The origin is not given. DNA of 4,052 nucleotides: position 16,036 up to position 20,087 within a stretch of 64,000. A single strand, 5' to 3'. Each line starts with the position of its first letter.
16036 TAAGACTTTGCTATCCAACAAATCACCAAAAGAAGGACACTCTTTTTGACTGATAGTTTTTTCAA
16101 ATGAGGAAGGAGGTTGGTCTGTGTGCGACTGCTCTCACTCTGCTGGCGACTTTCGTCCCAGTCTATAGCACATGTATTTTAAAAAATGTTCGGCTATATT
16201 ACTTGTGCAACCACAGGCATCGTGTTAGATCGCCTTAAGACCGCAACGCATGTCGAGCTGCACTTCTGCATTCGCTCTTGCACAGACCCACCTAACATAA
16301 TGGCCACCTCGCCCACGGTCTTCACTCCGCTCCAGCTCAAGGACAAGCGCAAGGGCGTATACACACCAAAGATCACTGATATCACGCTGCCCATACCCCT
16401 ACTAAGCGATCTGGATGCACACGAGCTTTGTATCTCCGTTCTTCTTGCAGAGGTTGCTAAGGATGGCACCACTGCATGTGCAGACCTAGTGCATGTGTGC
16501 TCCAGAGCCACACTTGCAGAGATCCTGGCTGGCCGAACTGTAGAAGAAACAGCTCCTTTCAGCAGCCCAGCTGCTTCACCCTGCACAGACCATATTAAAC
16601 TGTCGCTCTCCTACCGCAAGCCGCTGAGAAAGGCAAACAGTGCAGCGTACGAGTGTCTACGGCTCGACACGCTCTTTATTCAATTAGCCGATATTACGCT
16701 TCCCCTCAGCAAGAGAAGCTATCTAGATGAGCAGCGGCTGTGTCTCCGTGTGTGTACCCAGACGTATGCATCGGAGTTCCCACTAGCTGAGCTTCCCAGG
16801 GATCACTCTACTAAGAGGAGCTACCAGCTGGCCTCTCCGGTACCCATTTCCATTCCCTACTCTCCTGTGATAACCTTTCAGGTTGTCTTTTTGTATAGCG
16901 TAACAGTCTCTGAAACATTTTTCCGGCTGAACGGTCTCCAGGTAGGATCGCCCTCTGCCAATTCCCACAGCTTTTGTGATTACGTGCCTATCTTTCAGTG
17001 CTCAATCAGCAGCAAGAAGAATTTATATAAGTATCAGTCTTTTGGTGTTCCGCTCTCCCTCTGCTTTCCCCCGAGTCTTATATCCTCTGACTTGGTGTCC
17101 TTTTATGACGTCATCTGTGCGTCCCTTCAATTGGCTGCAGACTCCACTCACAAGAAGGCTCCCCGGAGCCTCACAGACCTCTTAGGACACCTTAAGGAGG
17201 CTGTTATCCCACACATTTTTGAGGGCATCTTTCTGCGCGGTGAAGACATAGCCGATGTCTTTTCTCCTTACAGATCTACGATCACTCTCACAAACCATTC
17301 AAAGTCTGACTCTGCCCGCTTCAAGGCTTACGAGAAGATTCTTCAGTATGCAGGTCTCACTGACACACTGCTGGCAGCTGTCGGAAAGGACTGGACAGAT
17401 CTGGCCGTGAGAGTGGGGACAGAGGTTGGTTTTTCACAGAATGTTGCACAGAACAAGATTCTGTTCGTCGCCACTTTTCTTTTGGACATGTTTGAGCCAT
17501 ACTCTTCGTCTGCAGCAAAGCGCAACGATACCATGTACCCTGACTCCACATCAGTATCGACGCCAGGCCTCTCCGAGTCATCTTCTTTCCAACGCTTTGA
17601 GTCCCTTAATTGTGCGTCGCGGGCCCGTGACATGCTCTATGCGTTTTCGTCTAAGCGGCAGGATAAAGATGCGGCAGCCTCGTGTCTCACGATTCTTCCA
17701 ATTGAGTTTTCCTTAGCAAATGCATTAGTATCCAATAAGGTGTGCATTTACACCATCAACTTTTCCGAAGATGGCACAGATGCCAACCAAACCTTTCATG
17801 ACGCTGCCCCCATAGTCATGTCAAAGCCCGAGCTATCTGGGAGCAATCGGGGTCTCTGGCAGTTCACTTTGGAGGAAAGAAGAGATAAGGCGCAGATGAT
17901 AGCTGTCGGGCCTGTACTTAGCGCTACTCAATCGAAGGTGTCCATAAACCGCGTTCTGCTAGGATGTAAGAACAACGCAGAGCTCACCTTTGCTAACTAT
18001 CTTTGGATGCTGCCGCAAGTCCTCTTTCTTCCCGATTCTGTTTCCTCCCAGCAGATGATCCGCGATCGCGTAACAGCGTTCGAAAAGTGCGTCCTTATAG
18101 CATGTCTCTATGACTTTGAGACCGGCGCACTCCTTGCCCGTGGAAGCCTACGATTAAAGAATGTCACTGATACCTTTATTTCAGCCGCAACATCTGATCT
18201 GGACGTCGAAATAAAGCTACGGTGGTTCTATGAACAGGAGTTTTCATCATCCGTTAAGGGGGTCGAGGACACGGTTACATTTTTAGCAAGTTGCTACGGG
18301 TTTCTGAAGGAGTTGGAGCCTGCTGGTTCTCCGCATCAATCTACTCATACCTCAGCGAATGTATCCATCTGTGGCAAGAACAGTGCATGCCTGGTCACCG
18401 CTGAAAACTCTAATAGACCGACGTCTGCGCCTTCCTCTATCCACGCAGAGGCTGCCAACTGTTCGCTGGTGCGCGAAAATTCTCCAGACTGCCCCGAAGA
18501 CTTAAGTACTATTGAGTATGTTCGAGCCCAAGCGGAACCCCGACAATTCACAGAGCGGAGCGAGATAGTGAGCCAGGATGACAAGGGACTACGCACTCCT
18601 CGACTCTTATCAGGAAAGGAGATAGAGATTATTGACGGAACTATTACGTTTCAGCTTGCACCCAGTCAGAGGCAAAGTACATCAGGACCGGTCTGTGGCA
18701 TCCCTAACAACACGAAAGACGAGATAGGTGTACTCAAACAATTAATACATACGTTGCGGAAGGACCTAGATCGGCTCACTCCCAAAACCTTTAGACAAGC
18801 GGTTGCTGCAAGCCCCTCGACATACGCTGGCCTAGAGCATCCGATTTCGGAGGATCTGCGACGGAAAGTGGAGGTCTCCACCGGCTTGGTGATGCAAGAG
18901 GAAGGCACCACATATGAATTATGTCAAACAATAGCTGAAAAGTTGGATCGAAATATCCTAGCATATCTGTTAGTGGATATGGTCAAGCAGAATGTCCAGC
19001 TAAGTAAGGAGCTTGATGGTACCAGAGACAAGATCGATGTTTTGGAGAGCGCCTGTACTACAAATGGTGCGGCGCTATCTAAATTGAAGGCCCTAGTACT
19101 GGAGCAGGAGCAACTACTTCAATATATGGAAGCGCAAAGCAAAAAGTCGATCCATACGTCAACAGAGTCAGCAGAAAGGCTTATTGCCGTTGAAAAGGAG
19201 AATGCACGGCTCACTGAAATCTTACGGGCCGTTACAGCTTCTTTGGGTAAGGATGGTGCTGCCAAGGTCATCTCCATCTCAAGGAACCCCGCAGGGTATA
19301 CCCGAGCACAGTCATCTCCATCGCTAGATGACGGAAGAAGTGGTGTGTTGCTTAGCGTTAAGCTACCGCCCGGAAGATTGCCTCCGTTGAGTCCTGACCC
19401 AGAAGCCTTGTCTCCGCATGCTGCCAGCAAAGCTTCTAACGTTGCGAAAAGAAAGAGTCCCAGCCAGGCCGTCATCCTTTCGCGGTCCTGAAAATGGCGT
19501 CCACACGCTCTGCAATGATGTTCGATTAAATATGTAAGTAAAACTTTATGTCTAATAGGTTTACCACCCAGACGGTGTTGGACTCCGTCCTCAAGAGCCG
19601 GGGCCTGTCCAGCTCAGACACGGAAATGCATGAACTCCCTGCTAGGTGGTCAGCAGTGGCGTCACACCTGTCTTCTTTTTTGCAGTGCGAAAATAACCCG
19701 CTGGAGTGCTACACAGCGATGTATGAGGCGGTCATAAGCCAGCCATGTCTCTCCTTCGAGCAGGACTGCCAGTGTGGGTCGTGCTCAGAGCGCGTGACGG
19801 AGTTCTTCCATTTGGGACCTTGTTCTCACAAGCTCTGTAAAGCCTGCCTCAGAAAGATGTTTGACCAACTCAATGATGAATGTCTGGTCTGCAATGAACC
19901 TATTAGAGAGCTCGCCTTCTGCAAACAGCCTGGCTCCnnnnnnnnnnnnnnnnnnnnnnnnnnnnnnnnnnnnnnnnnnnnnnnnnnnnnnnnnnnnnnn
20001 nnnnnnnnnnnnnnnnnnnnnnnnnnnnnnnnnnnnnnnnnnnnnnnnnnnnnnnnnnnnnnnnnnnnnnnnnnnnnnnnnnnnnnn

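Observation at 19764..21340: RING + TRAF-type zinc finger + PX domain fusion: a candidate phosphoinositide-targeted E3 ubiquitin ligase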

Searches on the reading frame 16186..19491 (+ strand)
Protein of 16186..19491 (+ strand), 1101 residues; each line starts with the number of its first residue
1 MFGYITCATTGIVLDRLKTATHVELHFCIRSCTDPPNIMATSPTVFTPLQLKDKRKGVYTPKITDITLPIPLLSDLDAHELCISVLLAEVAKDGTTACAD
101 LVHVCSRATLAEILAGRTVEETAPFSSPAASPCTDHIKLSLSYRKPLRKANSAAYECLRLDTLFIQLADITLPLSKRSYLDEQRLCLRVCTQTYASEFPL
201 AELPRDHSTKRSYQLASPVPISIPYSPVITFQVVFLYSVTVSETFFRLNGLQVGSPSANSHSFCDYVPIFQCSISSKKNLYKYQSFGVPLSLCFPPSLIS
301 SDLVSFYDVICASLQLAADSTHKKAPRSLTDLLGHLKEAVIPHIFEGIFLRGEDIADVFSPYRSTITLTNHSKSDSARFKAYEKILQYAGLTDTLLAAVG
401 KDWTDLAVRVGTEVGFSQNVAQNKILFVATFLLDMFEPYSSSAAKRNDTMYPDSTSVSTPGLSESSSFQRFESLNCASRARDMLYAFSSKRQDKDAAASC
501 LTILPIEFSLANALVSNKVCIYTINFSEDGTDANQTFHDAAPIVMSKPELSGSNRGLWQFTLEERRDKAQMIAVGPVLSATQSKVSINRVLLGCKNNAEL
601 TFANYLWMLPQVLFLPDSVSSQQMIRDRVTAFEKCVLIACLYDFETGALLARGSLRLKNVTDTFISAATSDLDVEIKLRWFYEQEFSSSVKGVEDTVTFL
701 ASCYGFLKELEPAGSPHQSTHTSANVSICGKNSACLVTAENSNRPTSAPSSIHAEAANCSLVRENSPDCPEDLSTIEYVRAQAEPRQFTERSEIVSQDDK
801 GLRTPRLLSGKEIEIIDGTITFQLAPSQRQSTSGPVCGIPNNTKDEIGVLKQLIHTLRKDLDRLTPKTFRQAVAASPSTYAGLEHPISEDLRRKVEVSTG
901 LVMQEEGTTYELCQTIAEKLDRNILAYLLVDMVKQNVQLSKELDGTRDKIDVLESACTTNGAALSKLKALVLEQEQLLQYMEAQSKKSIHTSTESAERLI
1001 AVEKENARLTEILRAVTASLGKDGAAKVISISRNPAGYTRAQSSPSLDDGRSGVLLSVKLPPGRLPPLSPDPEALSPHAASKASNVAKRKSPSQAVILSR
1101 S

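Call 3: search_protein_families(library=pfam, proteins=[window:16186-19491:+], max_evalue=1)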
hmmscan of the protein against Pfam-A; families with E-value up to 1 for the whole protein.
window:16186-19491:+ (1101 aa): 1 family
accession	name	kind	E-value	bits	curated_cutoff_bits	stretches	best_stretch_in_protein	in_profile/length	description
PF20993.2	CENPH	-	0.33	11.5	27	1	919-1016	76-169/175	CENPH protein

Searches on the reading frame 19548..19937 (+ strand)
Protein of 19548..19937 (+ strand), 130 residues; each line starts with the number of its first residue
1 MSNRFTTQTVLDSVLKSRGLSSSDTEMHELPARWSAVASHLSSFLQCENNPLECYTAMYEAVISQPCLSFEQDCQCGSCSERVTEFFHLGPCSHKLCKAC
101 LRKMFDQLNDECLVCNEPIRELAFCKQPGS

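Call 19: search_protein_families(library=pfam, proteins=[window:19548-19937:+], max_evalue=10)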
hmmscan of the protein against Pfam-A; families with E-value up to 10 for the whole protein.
seq(130 aa): 9 families
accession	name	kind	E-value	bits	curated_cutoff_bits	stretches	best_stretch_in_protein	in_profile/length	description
PF14634.12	zf-RING_5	-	1.1e-06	29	27.9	1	75-116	1-42/43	zinc-RING finger domain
PF13920.12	zf-C3HC4_3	-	2.5e-05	24.4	27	1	73-121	2-48/49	Zinc finger, C3HC4 type (RING finger)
PF00097.31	zf-C3HC4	-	0.00055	20.2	21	1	76-115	1-40/40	Zinc finger, C3HC4 type (RING finger)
PF25447.1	RING_ZNF598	-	0.018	15.8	27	1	73-127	3-57/90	ZNF598 RING finger domain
PF13639.12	zf-RING_2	-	0.035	14.8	27.3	1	75-116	2-44/44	Ring finger domain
PF14835.12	zf-RING_6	-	0.049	14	35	1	71-118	5-49/65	zf-RING of BARD1-type protein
PF13923.12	zf-C3HC4_2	-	0.067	13.4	27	1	75-115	1-40/40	Zinc finger, C3HC4 type (RING finger)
PF10922.13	T7-like_gp12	-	0.084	13.6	22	1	55-110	28-83/85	Bacteriophage T7-like, gene 1.2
PF17121.11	zf-C3HC4_5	-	9.7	6.6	27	1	91-112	24-45/51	Zinc finger, C3HC4 type (RING finger)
